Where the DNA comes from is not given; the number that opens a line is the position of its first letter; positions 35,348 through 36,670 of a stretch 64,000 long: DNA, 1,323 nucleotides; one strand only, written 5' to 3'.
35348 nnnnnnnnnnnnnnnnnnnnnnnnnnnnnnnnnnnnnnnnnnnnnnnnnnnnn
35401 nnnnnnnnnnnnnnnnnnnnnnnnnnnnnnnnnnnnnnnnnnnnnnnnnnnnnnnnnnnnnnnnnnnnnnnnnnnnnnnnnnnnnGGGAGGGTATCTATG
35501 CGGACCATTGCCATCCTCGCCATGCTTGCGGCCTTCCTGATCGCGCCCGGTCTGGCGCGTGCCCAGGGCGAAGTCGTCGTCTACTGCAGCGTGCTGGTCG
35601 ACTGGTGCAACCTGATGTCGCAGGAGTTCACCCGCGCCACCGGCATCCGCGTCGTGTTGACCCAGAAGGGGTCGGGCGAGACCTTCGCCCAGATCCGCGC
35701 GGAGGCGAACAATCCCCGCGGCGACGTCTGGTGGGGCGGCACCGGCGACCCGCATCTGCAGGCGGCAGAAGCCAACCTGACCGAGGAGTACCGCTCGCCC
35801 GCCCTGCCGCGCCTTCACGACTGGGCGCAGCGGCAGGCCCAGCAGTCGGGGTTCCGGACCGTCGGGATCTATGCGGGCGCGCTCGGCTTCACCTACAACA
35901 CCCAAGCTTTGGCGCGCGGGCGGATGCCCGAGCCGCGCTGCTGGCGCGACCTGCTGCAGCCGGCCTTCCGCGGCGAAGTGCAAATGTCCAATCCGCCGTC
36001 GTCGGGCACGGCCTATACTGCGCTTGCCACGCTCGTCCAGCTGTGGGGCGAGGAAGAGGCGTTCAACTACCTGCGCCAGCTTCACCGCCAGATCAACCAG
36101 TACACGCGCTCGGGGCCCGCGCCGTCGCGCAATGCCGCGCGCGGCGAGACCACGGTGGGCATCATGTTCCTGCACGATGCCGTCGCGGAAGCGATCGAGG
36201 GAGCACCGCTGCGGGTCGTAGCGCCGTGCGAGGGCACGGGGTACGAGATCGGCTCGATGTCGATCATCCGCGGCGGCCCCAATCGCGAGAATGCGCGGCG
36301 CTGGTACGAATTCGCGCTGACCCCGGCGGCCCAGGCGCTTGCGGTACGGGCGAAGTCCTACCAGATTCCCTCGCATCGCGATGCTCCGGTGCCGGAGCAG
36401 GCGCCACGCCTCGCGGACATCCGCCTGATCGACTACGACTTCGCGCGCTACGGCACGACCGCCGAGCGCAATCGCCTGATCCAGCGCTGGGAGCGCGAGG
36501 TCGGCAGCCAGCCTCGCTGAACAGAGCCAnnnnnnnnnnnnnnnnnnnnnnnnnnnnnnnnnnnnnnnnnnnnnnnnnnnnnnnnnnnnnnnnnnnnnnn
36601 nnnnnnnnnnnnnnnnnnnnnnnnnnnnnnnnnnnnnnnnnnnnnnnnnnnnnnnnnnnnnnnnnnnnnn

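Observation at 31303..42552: FbpA/AfuA-type ABC importer with tandem-duplicated binding proteins inside an inositol-related neighbourhood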

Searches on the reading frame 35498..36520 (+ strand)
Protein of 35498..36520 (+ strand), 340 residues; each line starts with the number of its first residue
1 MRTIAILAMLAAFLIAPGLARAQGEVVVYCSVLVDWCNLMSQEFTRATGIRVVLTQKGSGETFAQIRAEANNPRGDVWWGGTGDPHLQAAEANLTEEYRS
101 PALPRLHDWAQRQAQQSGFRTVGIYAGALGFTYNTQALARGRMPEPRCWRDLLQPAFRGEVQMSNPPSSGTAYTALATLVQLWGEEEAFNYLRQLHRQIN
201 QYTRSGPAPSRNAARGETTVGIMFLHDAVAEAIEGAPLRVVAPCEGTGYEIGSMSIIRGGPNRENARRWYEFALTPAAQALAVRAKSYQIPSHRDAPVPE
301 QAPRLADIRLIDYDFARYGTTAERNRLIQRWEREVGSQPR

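Call 3: search_protein_families(library=pfam, proteins=[window:35498-36520:+])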
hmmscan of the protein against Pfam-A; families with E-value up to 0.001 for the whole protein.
window:35498-36520:+ (340 aa): 4 families
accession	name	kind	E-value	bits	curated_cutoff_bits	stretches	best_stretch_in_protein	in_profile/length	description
PF13343.11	SBP_bac_6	-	4.4e-26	92.3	24.6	1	88-317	23-243/245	Bacterial extracellular solute-binding protein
PF13531.11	SBP_bac_11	-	1.2e-20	74.7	25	1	31-282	7-221/227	Bacterial extracellular solute-binding protein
PF13416.11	SBP_bac_8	-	5.2e-17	63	27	1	41-296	3-265/279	Bacterial extracellular solute-binding protein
PF01547.30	SBP_bac_1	-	7.4e-13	49.6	26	1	40-280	14-307/307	Bacterial extracellular solute-binding protein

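Call 4: search_protein_families(library=ncbifam, proteins=[window:35498-36520:+])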
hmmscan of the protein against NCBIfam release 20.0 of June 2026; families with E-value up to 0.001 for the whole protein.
window:35498-36520:+ (340 aa): 5 families
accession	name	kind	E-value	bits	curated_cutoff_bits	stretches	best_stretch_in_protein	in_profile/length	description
TIGR03261.1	phnS2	equivalog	1.2e-52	179.1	392.75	1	8-336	6-330/334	putative 2-aminoethylphosphonate ABC transporter substrate-binding protein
NF011620.1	PRK15046.1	equivalog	1.2e-29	103.1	310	1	4-301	5-299/334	2-aminoethylphosphonate ABC transporter substrate-binding protein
TIGR03227.1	PhnS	equivalog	3.2e-25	88.8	395.3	1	7-335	17-346/360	2-aminoethylphosphonate ABC transporter substrate-binding protein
NF007048.0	PRK09501.1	equivalog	8e-07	28.3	582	1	186-291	193-296/348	spermidine/putrescine ABC transporter substrate-binding protein PotD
TIGR01254.1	sfuA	subfamily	1.4e-06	27.8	93.4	1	25-331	6-306/306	thiamine ABC transporter substrate-binding protein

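Call 7: search_solved_structures(query=window:35498-36520:+, max_evalue=0.01, show_alignments=1)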
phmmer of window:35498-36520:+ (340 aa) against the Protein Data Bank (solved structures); distinct sequences matched with E-value up to 0.01: 23.
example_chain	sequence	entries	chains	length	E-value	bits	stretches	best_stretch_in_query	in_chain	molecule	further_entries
4r72_A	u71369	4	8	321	4.8e-92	311.9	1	23-335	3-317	ABC-type Fe3+ transport system, periplasmic component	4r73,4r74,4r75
8x1a_B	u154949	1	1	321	4.9e-91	308.6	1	22-335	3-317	Iron(III) ABC transporter, periplasmic iron-compound-binding protein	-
6wce_A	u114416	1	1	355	8.2e-71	242.1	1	16-335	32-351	Pyridoxal-5-phosphate binding protein A (P5PA)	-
4r6y_A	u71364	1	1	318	1.5e-10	44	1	36-298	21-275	Putative 2-aminoethylphosphonate-binding periplasmic protein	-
5l9s_A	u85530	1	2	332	2.4e-08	36.8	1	42-332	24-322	ABC transporter, substrate binding protein (Mannopine)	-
6lki_A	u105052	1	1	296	5.5e-08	35.6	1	42-279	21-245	ABC transporter, solute-binding protein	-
6lkg_A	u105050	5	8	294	5.8e-08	35.5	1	42-278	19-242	ABC transporter, solute-binding protein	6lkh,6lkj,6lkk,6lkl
8k7n_A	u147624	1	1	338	1.3e-07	34.4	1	2-205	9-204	Ferric iron ABC transporter, iron-binding protein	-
7xjm_A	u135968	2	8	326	4.1e-07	32.7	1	42-284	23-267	Putrescine-binding periplasmic protein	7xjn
8y5h_E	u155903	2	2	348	1.6e-06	30.8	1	147-292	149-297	Spermidine/putrescine-binding periplasmic protein | Putrescine-binding periplasmic protein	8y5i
6ivy_A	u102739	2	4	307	3.2e-06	29.8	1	41-218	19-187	Periplasmic Ferric iron-binding Protein HitA | Ferric iron-binding periplasmic protein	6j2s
6iwf_A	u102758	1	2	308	3.2e-06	29.8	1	41-218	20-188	Ferric iron-binding protein HitA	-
1xvy_A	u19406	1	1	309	3.2e-06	29.8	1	41-224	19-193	sfuA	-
1poy_1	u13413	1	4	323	3.4e-06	29.7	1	147-292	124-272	SPERMIDINE/PUTRESCINE-BINDING PROTEIN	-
1pot_A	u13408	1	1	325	3.4e-06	29.7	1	147-292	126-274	SPERMIDINE/PUTRESCINE-BINDING PROTEIN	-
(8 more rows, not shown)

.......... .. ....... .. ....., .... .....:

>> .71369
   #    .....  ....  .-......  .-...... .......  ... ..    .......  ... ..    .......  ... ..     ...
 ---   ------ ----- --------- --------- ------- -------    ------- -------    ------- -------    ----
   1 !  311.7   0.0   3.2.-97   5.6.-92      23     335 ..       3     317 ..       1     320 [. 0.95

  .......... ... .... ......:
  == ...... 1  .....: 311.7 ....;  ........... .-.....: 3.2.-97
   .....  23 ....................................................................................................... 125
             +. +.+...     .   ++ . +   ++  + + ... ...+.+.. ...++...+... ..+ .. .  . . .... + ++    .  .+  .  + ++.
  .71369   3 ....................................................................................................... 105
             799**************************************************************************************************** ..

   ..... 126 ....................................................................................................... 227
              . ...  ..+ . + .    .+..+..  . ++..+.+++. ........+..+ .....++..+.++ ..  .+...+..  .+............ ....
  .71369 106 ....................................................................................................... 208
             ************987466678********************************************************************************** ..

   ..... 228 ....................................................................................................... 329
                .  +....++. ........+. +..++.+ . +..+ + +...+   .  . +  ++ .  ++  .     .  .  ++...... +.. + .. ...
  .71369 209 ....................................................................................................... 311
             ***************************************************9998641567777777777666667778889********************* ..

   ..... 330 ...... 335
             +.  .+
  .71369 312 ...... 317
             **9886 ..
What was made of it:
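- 35498..36520 (+): SBP2, a second AfuA-type binding protein from a separate clade. Pocket signature is L11/G36/P186. AfuA 4R72 matches at E 5e-92 (call 7).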

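Call 23: find_homologous_proteins(query=window:35498-36520:+, max_evalue=1e-30)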
Query window:35498-36520:+ (340 aa): 8000 proteins with E <= 1e-30 among 8000 candidates; the best 120 are listed.
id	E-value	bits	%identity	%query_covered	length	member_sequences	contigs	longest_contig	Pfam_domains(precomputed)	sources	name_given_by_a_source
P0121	9.2e-205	697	92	94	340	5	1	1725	PF13531.12,PF13416.12,PF13343.12,PF01547.31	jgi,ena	-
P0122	3.2e-204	696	92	94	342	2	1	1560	PF13531.12,PF13416.12,PF13343.12,PF01547.31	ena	-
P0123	1.2e-179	615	80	94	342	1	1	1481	PF13531.12,PF13416.12,PF13343.12,PF01547.31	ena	-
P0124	2.2e-170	584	75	95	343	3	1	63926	PF13531.12,PF13416.12,PF13343.12,PF01547.31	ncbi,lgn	ncbi:MAG TPA: ABC transporter substrate-binding protein [Alphaproteobacteria bacterium]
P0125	4.1e-170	583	72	100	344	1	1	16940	PF13531.12,PF13416.12,PF13343.12,PF01547.31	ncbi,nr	ncbi:MAG: ABC transporter substrate-binding protein [Rhodospirillales bacterium]|nr:ABC transporter 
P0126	5.1e-169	580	77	95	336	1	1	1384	PF13531.12,PF13416.12,PF13343.12,PF01547.31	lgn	-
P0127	2.8e-168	577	70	100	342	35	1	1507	PF13531.12,PF13416.12,PF13343.12,PF01547.31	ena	-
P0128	9.4e-168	576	73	94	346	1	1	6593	PF13531.12,PF13416.12,PF13343.12,PF01547.31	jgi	jgi:iron(III) transport system substrate-binding protein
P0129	2.5e-167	574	77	94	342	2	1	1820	PF13531.12,PF13416.12,PF13343.12,PF01547.31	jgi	jgi:iron(III) transport system substrate-binding protein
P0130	3.5e-167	574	73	100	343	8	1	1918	PF13531.12,PF13416.12,PF13343.12,PF01547.31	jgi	jgi:iron(III) transport system substrate-binding protein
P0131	3.9e-167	574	77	94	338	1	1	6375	PF13531.12,PF13416.12,PF13343.12,PF01547.31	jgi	jgi:iron(III) transport system substrate-binding protein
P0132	4.3e-167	574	74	99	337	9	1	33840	PF13531.12,PF13416.12,PF13343.12,PF01547.31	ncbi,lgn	-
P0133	8.7e-167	573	72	94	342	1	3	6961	PF13531.12,PF13416.12,PF13343.12,PF01547.31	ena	-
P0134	1.5e-166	572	72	94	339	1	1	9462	PF13531.12,PF13416.12,PF13343.12,PF01547.31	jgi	jgi:iron(III) transport system substrate-binding protein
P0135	2.6e-166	571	75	95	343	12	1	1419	PF13531.12,PF13416.12,PF13343.12,PF01547.31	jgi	jgi:iron(III) transport system substrate-binding protein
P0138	5.7e-166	570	75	94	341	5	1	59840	PF13531.12,PF13416.12,PF13343.12,PF01547.31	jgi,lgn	jgi:iron(III) transport system substrate-binding protein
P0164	1.9e-158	545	70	94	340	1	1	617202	PF13531.12,PF13416.12,PF13343.12,PF01547.31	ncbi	-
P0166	2.0e-157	542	71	94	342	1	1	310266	PF13531.12,PF13416.12,PF13343.12,PF01547.31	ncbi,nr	ncbi:MAG: ABC transporter substrate-binding protein [Alphaproteobacteria bacterium]|nr:ABC transport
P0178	1.6e-155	535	69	93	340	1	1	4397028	PF13531.12,PF13416.12,PF13343.12,PF01547.31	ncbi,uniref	ncbi:ABC transporter substrate-binding protein [Ferrovibrio sp.]|uniref:ABC transporter substrate-bi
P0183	3.2e-155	534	70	100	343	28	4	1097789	PF13531.12,PF13416.12,PF13343.12,PF01547.31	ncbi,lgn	-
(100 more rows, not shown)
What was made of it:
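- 35498..36520 (+): It has its own orthologs at 70-92% identity (call 23).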

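Call 24: find_encoding_contigs(protein=P0138, flank=10000, max_places=1)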
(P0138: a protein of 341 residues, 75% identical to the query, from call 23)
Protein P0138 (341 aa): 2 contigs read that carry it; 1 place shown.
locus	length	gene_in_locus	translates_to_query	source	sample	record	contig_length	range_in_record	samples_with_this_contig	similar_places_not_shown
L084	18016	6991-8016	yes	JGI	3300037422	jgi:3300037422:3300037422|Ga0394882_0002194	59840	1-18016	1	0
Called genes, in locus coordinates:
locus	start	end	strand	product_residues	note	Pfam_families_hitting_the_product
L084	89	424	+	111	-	PF10984:DUF2794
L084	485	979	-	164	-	PF13671:AAA_33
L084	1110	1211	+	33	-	-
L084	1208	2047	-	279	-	PF00089:Trypsin, PF13365:Trypsin_2 (weak)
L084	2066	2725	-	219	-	PF00089:Trypsin, PF13365:Trypsin_2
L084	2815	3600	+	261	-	PF00459:Inositol_P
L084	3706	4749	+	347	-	PF13531:SBP_bac_11, PF01547:SBP_bac_1, PF13416:SBP_bac_8, PF13343:SBP_bac_6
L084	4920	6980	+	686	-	PF00528:BPD_transp_1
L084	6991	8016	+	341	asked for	PF13531:SBP_bac_11, PF01547:SBP_bac_1, PF13416:SBP_bac_8, PF13343:SBP_bac_6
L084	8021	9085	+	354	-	PF00005:ABC_tran, PF13304:AAA_21 (faint), PF08402:TOBE_2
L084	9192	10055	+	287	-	-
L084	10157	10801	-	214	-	-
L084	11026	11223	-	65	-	-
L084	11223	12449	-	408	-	PF02515:CoA_transf_3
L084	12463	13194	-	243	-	PF01144:CoA_trans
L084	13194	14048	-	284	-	PF01144:CoA_trans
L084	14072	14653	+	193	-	-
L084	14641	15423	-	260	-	PF13505:OMP_b-brl, PF01389:OmpA_membrane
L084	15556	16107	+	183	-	PF07310:PAS_5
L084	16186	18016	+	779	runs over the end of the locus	PF01315:Ald_Xan_dh_C, PF02738:MoCoBD_1, PF20256:MoCoBD_2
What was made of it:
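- The nearest syntenic relative, L084, has no iol genes nearby (call 24).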

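Call 25: find_encoding_contigs(protein=P0124, flank=10000, max_places=1)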
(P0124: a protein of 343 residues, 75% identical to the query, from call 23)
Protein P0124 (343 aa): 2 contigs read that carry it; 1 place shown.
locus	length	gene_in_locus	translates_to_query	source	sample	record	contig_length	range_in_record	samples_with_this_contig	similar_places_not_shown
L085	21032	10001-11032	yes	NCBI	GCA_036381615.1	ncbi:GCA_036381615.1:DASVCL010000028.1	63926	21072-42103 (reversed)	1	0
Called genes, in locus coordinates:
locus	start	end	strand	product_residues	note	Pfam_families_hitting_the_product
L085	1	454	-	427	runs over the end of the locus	PF06808:DctM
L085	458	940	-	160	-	PF04290:DctQ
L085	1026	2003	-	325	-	PF03480:DctP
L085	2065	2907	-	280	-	PF05721:PhyH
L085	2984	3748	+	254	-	PF09339:HTH_IclR, PF12802:MarR_2, PF13412:HTH_24 (weak), PF01614:IclR_C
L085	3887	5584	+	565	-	PF02690:Na_Pi_cotrans, PF01895:PhoU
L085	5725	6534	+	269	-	PF00459:Inositol_P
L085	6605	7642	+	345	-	PF13531:SBP_bac_11, PF01547:SBP_bac_1, PF13416:SBP_bac_8, PF13343:SBP_bac_6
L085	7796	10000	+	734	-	PF00528:BPD_transp_1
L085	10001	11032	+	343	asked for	PF13531:SBP_bac_11, PF01547:SBP_bac_1, PF13416:SBP_bac_8, PF13343:SBP_bac_6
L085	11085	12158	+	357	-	PF00005:ABC_tran, PF13304:AAA_21 (faint), PF08402:TOBE_2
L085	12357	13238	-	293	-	PF01261:AP_endonuc_2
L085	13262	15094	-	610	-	PF02776:TPP_enzyme_N, PF00205:TPP_enzyme_M, PF02775:TPP_enzyme_C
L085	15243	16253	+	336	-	PF01408:GFO_IDH_MocA, PF02894:GFO_IDH_MocA_C, PF22725:GFO_IDH_MocA_C3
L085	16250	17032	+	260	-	PF00106:adh_short, PF08659:KR, PF13561:adh_short_C2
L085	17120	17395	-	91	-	-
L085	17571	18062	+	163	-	PF11376:DUF3179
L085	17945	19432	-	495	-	PF13091:PLDc_2, PF00614:PLDc (weak)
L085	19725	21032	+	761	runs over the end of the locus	PF02359:CDC48_N, PF02933:CDC48_2, PF05496:RuvB_N (weak), PF13191:AAA_16, PF00004:AAA, PF17862:AAA_lid_3, PF00004:AAA, PF17862:AAA_lid_3, +21 more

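Call 26: find_encoding_contigs(protein=P0178, flank=10000, max_places=1)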
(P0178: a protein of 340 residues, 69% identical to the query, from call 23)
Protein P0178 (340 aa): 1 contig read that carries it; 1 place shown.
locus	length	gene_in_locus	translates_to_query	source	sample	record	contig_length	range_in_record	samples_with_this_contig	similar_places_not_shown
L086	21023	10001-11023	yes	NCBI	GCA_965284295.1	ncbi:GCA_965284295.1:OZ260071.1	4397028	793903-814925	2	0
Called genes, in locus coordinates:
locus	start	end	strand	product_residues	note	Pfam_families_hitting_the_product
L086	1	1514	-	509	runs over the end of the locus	PF02874:ATP-synt_ab_N, PF00006:ATP-synt_ab, PF00306:ATP-synt_ab_C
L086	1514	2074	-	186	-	PF00213:OSCP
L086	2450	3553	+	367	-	PF00730:HhH-GPD, PF00633:HHH, PF14815:NUDIX_4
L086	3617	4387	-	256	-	PF00378:ECH_1, PF16113:ECH_2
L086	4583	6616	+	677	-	PF00009:GTP_EFTU, PF22042:EF-G_D2 (weak), PF14492:EFG_III, PF03764:EFG_IV, PF00679:EFG_C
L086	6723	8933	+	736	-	PF00528:BPD_transp_1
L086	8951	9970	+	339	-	PF01547:SBP_bac_1, PF13531:SBP_bac_11, PF13416:SBP_bac_8, PF13343:SBP_bac_6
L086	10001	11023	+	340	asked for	PF13531:SBP_bac_11, PF01547:SBP_bac_1, PF13416:SBP_bac_8, PF13343:SBP_bac_6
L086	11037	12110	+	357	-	PF00005:ABC_tran, PF13304:AAA_21 (faint), PF08402:TOBE_2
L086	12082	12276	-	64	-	PF14373:Imm_superinfect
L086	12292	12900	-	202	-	PF02798:GST_N, PF13417:GST_N_3, PF13409:GST_N_2, PF13410:GST_C_2 (weak)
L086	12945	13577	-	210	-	PF01081:Aldolase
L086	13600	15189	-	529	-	PF01019:G_glu_transpept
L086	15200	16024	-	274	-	PF01925:TauE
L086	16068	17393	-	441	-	PF06808:DctM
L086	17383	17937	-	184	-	PF04290:DctQ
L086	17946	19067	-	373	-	PF03480:DctP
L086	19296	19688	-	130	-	PF11533:AtzH-like, PF14534:DUF4440 (weak)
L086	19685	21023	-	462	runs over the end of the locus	PF01425:Amidase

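Call 37: find_encoding_contigs(protein=P0183, flank=10000, max_places=1)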
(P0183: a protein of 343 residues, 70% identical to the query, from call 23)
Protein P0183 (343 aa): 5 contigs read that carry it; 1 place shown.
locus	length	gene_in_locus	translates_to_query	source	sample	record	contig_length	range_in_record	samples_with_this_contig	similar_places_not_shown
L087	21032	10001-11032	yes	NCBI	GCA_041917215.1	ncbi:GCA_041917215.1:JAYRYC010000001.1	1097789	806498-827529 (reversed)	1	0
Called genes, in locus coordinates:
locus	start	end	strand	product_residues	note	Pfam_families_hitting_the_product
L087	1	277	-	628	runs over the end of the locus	PF23357:DUF7088, PF09822:ABC_transp_aux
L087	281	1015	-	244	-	PF12679:ABC2_membrane_2, PF12698:ABC2_membrane_3 (weak)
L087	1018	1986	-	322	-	PF00005:ABC_tran, PF13304:AAA_21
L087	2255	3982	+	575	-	PF00512:HisKA, PF02518:HATPase_c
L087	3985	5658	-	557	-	PF02690:Na_Pi_cotrans, PF01895:PhoU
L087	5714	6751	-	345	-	PF00005:ABC_tran, PF13304:AAA_21 (faint), PF08402:TOBE_2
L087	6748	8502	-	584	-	PF00528:BPD_transp_1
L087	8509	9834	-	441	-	PF13531:SBP_bac_11, PF01547:SBP_bac_1, PF13416:SBP_bac_8, PF13343:SBP_bac_6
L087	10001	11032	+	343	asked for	PF13531:SBP_bac_11, PF01547:SBP_bac_1, PF13416:SBP_bac_8, PF13343:SBP_bac_6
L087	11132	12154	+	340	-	PF03448:MgtE_N (faint), PF14842:FliG_N, PF14841:FliG_M, PF14842:FliG_N (weak), PF01706:FliG_C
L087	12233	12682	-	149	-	PF00578:AhpC-TSA, PF08534:Redoxin, PF13098:Thioredoxin_2 (weak), PF00085:Thioredoxin (weak), PF13905:Thioredoxin_8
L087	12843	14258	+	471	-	PF00206:Lyase_1, PF14698:ASL_C2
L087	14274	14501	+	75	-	-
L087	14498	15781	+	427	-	PF00278:Orn_DAP_Arg_deC, PF01168:Ala_racemase_N, PF02784:Orn_Arg_deC_N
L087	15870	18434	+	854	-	-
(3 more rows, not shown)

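Call 38: find_encoding_contigs(protein=P0164, flank=10000, max_places=1)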
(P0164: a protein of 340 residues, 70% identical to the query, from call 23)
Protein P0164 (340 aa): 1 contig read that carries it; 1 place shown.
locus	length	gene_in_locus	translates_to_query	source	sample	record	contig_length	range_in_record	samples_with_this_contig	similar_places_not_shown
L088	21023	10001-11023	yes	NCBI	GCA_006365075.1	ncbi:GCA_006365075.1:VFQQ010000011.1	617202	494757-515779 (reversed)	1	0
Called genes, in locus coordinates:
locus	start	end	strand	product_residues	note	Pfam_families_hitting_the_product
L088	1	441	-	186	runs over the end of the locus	PF00213:OSCP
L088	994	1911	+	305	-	PF00730:HhH-GPD, PF00633:HHH (weak), PF14815:NUDIX_4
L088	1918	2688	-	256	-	PF00378:ECH_1, PF16113:ECH_2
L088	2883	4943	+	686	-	PF00009:GTP_EFTU, PF01926:MMR_HSR1 (faint), PF14492:EFG_III, PF03764:EFG_IV, PF00679:EFG_C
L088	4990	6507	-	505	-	-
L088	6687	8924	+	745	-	PF00528:BPD_transp_1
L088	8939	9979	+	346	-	PF13531:SBP_bac_11, PF01547:SBP_bac_1, PF13416:SBP_bac_8, PF13343:SBP_bac_6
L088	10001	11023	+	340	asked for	PF13531:SBP_bac_11, PF01547:SBP_bac_1, PF13416:SBP_bac_8, PF13343:SBP_bac_6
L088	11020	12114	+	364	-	PF00005:ABC_tran, PF13304:AAA_21 (weak), PF08402:TOBE_2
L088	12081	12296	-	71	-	PF14373:Imm_superinfect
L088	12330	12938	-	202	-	PF02798:GST_N (faint), PF13417:GST_N_3, PF13409:GST_N_2, PF13410:GST_C_2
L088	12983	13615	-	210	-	PF01081:Aldolase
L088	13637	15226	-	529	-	PF01019:G_glu_transpept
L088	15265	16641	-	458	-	PF06808:DctM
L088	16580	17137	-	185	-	PF04290:DctQ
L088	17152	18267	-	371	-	PF03480:DctP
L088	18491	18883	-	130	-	PF11533:AtzH-like, PF14534:DUF4440 (weak)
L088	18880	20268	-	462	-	PF01425:Amidase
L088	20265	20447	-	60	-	PF13318:AtzG-like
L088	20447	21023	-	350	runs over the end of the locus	PF00005:ABC_tran, PF13304:AAA_21 (faint), PF08352:oligo_HPY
